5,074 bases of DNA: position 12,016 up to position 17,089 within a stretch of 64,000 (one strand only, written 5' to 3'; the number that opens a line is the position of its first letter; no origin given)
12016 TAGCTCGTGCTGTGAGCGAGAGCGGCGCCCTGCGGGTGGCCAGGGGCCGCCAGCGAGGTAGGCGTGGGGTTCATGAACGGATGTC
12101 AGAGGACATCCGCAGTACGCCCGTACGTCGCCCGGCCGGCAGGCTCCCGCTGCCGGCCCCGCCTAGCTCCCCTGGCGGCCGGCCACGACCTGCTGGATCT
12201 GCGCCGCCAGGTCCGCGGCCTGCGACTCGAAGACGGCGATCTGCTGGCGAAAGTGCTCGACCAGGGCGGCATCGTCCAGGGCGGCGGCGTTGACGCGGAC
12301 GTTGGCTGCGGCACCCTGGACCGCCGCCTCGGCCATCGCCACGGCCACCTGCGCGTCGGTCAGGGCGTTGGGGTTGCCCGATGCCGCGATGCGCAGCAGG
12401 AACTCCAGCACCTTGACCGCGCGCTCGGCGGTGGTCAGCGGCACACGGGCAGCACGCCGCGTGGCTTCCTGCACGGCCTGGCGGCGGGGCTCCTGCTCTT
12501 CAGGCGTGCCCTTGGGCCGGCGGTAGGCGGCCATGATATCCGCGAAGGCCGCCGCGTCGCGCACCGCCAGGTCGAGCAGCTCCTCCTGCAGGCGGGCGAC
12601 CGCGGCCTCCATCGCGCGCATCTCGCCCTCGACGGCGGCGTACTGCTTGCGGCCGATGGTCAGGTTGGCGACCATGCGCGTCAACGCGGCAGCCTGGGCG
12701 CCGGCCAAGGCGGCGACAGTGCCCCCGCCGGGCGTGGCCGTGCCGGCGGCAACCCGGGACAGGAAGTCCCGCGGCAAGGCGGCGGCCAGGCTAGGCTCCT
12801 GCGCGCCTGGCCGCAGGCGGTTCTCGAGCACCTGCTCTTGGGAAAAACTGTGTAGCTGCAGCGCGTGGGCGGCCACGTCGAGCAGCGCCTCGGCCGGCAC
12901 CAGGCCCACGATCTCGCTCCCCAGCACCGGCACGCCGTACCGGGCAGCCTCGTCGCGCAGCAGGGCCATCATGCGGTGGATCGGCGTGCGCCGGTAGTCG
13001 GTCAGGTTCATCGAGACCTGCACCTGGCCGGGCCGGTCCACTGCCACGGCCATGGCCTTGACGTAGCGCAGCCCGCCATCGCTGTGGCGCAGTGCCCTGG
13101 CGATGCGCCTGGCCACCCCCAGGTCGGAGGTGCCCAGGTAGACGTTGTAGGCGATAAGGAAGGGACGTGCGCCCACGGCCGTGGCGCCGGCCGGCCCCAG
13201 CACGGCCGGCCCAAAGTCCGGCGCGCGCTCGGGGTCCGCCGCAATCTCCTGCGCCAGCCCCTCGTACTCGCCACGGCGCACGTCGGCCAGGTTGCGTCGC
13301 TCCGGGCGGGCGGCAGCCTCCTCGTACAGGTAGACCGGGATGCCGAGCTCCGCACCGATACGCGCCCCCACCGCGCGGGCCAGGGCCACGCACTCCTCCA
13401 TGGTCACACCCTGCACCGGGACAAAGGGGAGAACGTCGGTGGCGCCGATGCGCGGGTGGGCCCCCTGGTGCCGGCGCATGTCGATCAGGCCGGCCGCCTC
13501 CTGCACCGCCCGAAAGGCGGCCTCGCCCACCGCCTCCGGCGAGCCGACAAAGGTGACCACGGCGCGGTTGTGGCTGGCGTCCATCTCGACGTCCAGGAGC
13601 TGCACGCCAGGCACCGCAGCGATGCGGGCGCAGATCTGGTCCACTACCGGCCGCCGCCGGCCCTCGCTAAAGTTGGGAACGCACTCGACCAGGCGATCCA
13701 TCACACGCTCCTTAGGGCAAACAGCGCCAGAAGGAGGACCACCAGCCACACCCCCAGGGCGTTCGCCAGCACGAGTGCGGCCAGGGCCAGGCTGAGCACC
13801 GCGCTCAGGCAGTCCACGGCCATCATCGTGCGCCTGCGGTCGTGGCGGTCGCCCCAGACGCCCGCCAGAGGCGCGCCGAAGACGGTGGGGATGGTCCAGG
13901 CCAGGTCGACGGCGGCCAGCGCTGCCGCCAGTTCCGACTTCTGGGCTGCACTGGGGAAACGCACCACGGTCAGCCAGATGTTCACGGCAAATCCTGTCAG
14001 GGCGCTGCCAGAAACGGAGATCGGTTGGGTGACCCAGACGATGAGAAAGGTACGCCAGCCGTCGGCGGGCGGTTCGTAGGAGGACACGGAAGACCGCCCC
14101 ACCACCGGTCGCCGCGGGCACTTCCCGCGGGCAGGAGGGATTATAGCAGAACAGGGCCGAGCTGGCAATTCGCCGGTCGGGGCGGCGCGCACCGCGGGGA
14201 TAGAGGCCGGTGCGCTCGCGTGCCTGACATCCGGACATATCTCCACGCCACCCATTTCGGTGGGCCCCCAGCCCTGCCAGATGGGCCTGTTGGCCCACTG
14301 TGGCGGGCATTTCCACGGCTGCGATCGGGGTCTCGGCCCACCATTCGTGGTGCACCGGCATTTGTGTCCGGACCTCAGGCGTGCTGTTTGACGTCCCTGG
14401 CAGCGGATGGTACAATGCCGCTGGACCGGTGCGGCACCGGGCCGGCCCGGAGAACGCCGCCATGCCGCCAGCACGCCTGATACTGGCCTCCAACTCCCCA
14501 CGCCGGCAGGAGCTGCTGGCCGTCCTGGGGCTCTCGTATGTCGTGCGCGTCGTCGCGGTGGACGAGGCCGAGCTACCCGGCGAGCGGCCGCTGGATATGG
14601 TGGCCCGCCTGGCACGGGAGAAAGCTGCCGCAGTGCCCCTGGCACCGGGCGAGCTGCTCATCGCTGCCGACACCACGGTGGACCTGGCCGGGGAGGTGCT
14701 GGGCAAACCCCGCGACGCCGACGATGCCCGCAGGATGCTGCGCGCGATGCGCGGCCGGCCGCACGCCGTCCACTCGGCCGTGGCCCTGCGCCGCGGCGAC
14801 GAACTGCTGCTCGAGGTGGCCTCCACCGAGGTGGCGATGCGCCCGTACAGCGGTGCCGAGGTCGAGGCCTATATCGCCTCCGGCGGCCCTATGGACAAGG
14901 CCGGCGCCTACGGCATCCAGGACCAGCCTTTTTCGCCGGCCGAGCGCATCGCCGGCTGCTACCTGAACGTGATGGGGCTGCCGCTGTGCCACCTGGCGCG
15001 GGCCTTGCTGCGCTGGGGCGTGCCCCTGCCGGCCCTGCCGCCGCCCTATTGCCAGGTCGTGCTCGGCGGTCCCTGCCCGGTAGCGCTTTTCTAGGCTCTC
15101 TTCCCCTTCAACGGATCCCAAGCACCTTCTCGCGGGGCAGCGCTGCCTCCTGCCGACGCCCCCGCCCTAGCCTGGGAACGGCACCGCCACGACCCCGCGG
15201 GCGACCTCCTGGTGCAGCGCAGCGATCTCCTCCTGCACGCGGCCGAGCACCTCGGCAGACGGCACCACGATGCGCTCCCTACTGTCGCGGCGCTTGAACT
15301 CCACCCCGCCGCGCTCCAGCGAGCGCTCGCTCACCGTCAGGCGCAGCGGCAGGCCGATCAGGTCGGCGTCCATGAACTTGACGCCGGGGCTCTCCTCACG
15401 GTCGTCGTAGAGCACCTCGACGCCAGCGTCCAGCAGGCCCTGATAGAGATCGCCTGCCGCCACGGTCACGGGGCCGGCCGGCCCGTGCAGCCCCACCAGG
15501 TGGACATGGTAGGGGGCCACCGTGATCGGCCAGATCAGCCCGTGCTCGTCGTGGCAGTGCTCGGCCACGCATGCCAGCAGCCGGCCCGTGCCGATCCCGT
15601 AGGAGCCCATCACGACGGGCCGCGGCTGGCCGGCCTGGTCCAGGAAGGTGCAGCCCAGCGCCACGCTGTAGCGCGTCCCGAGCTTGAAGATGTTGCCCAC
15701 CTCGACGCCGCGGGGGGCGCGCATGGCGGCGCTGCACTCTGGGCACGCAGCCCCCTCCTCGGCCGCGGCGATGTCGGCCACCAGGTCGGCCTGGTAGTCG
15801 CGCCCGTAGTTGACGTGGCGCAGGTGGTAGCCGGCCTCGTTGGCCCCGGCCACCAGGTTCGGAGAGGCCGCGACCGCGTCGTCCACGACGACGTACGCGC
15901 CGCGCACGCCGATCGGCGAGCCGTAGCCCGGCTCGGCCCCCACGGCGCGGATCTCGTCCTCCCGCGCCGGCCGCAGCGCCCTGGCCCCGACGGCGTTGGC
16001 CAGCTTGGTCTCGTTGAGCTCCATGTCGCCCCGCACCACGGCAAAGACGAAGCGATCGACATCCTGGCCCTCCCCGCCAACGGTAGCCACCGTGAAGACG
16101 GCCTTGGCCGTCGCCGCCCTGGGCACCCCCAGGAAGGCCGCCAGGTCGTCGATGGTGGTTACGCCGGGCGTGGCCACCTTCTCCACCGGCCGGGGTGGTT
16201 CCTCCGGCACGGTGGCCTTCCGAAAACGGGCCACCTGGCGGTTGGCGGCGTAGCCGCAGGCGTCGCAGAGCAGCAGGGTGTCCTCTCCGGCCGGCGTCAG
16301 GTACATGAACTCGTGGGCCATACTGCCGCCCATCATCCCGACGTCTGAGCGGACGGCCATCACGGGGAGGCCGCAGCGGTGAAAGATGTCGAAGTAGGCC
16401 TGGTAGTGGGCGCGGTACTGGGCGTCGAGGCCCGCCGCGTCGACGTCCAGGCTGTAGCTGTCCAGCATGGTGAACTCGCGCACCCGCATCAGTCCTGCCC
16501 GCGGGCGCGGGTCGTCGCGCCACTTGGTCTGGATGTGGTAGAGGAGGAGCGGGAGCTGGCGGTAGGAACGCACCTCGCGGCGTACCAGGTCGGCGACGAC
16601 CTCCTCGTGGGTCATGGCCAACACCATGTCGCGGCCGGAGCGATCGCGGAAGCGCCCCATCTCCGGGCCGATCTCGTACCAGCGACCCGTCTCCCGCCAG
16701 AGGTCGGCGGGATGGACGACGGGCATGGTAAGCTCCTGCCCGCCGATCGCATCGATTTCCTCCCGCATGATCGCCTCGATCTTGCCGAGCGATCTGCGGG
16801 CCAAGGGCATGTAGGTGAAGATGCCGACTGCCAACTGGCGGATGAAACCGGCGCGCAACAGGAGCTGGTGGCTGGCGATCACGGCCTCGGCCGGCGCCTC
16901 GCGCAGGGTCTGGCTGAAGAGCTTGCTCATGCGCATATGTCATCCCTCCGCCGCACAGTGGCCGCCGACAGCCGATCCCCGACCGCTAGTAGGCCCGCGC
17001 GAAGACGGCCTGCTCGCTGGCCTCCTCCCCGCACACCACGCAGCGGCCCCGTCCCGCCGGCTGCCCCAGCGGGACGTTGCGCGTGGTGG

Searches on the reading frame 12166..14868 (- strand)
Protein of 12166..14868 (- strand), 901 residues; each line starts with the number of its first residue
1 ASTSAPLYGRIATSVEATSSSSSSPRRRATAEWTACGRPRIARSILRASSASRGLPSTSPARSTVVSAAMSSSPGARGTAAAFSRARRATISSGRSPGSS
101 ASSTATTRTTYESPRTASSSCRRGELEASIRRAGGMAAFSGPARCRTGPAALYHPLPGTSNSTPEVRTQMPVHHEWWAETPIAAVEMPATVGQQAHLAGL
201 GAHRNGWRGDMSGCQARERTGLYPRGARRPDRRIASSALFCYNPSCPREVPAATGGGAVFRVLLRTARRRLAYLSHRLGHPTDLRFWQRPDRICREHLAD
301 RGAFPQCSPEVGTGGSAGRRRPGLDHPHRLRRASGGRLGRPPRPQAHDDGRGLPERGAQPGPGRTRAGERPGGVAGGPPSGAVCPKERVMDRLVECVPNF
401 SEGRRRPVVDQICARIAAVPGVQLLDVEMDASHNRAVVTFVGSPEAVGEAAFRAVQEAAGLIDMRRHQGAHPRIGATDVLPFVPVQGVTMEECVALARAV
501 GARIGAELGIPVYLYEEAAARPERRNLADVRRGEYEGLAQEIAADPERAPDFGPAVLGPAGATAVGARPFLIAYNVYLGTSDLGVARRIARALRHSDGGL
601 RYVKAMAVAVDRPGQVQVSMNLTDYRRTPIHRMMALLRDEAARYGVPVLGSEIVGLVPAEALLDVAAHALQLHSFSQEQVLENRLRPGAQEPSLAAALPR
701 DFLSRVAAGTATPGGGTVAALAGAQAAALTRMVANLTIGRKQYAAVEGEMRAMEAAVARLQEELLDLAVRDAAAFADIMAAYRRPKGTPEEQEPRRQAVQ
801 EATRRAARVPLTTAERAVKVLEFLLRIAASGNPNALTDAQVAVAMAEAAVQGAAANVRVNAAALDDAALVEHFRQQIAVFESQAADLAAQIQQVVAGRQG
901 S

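Call 88: search_protein_families(library=pfam, proteins=[window:12166-14868:-], max_evalue=0.00001)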
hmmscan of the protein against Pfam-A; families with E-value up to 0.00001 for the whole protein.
window:12166-14868:- (901 aa): 3 families
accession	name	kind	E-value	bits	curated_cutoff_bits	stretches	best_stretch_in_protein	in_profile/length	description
PF07837.17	FTCD_N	-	2.2e-72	242.9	27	1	393-568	1-176/176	Formiminotransferase domain, N-terminal subdomain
PF04961.17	FTCD_C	-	8.2e-58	195.5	24.5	1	700-877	3-180/182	Formiminotransferase-cyclodeaminase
PF02971.19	FTCD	-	1.2e-23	84.1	24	1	570-674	1-111/145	Formiminotransferase domain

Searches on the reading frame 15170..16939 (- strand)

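Call 88: search_protein_families(library=pfam, proteins=[window:15170-16939:-], max_evalue=0.00001)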
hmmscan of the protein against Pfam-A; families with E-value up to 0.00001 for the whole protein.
window:15170-16939:- (590 aa): 3 families
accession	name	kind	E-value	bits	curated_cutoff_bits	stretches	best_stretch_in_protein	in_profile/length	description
PF00587.30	tRNA-synt_2b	-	1.4e-25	90.8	29.3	1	97-461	3-178/179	tRNA synthetase class II core domain (G, H, P, S and T)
PF04073.20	tRNA_edit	-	5.7e-24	85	25.5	1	257-377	1-117/123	Aminoacyl-tRNA editing domain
PF03129.25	HGTP_anticodon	-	3.4e-17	62.8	21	1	494-570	17-93/94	Anticodon binding domain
